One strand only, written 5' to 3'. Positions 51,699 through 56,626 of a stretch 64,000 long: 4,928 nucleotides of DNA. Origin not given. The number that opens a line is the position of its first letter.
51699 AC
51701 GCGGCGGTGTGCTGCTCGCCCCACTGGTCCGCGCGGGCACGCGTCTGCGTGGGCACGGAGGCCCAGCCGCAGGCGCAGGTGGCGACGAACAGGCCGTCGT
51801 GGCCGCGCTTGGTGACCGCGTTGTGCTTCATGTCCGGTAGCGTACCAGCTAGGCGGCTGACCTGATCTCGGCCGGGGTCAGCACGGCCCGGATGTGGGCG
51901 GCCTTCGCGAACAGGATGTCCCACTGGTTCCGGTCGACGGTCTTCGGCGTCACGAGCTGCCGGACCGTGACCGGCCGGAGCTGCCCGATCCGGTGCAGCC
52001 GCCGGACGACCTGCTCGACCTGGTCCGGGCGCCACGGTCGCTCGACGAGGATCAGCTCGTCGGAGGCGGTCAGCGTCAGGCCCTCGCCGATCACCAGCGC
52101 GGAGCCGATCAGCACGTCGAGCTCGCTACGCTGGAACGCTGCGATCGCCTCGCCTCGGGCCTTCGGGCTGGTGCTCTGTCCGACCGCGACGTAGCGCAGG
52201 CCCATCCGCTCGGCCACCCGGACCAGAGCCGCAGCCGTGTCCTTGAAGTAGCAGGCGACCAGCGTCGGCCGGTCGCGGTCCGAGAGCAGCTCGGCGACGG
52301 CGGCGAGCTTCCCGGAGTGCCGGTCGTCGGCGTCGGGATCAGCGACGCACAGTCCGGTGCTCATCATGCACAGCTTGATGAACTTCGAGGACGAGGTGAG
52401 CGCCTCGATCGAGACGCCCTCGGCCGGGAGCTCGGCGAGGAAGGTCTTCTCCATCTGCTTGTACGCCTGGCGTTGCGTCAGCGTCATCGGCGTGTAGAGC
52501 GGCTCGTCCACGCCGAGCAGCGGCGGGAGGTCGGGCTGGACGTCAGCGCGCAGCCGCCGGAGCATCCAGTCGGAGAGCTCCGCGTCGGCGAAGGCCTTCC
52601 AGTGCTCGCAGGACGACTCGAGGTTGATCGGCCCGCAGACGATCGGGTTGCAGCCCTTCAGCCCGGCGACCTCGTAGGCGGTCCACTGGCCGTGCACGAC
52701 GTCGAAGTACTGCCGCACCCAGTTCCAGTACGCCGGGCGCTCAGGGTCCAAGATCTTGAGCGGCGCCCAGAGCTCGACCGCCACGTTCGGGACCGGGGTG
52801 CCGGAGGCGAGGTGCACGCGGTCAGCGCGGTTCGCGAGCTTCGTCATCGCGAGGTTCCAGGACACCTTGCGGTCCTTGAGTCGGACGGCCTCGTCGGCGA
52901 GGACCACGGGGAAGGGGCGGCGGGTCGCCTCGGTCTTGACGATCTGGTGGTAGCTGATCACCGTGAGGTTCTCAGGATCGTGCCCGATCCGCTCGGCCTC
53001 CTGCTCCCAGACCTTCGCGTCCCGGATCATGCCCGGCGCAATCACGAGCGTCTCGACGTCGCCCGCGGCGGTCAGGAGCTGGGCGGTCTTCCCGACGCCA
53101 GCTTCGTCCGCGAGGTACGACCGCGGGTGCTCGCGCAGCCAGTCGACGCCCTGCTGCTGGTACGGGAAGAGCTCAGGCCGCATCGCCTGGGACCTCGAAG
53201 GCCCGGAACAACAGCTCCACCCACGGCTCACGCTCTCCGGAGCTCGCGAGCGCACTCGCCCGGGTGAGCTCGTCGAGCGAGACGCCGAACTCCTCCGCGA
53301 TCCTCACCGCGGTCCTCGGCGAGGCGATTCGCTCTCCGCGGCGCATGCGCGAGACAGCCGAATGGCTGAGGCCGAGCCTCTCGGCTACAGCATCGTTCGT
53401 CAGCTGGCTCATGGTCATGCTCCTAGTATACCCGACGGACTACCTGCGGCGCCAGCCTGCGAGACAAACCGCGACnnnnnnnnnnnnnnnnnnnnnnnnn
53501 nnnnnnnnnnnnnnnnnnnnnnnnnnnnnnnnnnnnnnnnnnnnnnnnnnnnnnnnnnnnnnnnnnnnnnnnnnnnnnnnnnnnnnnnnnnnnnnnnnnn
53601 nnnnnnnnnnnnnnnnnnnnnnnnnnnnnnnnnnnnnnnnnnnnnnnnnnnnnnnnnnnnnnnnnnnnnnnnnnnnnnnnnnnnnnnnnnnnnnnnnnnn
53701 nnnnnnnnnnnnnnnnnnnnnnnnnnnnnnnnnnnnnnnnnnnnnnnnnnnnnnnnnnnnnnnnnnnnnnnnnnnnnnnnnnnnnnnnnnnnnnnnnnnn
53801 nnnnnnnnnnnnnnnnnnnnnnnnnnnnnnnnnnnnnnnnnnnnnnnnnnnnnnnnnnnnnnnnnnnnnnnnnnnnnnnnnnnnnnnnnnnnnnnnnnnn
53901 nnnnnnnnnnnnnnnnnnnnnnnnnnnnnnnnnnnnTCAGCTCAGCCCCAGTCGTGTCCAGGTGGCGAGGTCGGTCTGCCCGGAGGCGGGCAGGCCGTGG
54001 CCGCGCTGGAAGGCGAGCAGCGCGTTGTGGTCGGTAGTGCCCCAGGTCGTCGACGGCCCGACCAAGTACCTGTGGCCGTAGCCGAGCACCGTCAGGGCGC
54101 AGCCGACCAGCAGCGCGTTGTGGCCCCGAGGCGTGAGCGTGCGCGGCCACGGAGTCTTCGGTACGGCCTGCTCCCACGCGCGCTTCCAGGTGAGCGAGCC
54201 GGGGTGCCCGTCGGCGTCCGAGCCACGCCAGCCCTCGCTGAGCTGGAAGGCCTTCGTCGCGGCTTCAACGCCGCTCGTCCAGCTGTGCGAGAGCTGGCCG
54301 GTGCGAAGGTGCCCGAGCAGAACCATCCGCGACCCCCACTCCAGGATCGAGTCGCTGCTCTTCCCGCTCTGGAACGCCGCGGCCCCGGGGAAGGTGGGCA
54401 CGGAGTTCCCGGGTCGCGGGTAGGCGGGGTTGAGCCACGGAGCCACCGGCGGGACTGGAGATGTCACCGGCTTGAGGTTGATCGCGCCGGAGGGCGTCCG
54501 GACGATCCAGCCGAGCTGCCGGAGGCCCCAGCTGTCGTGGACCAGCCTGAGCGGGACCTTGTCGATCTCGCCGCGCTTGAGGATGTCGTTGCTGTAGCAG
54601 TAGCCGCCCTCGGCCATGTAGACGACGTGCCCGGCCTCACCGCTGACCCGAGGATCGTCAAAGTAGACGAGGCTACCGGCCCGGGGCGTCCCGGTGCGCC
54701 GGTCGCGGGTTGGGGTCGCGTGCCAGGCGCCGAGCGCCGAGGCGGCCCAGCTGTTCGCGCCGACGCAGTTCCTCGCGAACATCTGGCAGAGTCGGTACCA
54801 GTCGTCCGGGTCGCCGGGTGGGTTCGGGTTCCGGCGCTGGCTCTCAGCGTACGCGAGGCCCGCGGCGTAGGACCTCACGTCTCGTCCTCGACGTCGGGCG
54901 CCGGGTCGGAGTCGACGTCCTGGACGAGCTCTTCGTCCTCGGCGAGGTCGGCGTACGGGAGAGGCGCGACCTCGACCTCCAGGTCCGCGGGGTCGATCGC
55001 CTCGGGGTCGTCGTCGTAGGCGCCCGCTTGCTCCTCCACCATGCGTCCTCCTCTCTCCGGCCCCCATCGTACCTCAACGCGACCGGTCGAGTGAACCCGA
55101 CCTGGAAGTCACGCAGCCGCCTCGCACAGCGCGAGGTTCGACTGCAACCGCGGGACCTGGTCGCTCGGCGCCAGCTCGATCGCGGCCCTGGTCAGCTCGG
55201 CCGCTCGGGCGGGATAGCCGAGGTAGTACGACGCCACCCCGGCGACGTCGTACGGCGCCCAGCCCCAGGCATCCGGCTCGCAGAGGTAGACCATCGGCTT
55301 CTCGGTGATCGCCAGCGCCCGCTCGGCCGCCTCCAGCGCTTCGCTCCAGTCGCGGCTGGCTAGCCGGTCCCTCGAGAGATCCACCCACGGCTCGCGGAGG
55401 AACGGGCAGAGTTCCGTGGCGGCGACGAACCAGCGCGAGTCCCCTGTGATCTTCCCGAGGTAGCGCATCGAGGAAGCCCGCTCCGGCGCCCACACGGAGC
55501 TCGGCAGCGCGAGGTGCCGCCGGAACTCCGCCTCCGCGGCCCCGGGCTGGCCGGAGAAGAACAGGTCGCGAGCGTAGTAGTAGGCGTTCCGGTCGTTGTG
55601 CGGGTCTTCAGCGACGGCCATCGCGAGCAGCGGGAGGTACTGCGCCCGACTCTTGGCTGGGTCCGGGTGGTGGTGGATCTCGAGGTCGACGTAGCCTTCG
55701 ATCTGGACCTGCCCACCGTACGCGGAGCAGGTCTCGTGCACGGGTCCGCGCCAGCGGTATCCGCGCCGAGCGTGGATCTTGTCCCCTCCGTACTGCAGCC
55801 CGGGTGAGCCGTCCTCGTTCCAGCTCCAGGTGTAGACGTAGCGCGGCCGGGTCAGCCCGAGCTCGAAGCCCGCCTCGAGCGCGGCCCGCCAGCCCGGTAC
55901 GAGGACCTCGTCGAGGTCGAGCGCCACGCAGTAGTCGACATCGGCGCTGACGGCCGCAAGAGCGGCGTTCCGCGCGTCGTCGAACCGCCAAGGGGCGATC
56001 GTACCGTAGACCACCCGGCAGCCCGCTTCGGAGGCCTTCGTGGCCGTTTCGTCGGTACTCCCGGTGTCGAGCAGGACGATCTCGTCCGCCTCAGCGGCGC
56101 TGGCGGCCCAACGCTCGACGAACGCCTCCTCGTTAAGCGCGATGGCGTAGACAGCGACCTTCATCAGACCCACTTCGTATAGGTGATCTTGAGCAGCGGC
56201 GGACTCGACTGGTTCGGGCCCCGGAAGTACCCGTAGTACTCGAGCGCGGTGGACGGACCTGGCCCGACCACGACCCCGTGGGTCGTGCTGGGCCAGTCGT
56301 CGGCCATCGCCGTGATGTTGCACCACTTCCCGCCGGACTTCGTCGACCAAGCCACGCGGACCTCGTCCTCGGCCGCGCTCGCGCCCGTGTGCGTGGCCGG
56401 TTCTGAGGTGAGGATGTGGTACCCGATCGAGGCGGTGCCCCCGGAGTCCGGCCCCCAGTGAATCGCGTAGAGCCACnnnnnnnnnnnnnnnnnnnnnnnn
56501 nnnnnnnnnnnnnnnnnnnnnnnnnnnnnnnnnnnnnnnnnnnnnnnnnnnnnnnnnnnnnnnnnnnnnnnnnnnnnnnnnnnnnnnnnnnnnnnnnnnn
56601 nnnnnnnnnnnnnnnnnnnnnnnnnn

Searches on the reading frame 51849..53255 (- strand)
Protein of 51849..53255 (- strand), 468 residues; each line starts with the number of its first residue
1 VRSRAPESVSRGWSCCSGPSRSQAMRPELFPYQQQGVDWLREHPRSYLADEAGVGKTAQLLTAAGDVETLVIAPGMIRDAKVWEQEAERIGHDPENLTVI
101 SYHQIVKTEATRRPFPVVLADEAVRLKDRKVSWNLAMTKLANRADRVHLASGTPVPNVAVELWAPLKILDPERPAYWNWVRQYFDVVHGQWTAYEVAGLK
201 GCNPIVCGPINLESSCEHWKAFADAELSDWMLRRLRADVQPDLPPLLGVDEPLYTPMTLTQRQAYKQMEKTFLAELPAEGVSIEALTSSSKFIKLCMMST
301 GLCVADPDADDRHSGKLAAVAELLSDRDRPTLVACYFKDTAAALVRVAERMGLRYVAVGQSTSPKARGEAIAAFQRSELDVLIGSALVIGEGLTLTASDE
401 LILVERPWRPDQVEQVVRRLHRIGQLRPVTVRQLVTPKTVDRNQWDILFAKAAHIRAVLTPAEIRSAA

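Call 36: find_encoding_contigs(protein=window:51849-53255:-, flank=10000, max_places=2)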
Protein window:51849-53255:- (468 aa): no gene with exactly this product is on record in the collection.

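Call 76: search_protein_families(library=pfam, proteins=[window:51849-53255:-], max_evalue=0.001)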
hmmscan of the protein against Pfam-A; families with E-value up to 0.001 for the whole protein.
window:51849-53255:- (468 aa): 2 families
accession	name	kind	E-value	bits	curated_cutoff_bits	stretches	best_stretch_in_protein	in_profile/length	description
PF00176.29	SNF2-rel_dom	-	1e-14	54.8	24.9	1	101-282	110-267/290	SNF2-related domain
PF00271.37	Helicase_C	-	6.7e-12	46.1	23.5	1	316-424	2-110/110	Helicase conserved C-terminal domain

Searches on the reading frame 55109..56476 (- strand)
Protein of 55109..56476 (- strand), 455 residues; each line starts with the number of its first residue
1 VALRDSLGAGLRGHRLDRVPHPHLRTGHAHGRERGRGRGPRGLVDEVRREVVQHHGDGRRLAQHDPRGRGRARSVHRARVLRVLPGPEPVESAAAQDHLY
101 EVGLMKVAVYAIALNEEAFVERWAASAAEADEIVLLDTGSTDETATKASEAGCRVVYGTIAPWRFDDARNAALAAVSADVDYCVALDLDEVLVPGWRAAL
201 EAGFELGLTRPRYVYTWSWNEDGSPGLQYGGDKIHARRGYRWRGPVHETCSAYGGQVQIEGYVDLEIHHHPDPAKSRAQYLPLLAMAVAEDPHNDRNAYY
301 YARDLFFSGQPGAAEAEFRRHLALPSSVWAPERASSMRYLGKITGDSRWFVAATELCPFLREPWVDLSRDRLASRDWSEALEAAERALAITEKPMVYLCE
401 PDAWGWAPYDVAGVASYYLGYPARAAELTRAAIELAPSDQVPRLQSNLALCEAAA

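Call 76: search_protein_families(library=pfam, proteins=[window:55109-56476:-], max_evalue=0.001)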
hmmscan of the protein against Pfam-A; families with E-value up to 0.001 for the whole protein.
window:55109-56476:- (455 aa): 4 families
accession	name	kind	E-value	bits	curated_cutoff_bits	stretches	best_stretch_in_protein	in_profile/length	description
PF00535.33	Glycos_transf_2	-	3.5e-08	34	23.3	1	112-196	5-95/168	Glycosyl transferase family 2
PF13704.12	Glyco_tranf_2_4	-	2.8e-05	24.9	27.5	1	115-193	2-85/98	Glycosyl transferase family 2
PF07719.23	TPR_2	-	8.9e-05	22.8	27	0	412-439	7-34/34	Tetratricopeptide repeat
PF13428.12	TPR_14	-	0.0009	20.1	23.5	0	362-391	2-31/44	Tetratricopeptide repeat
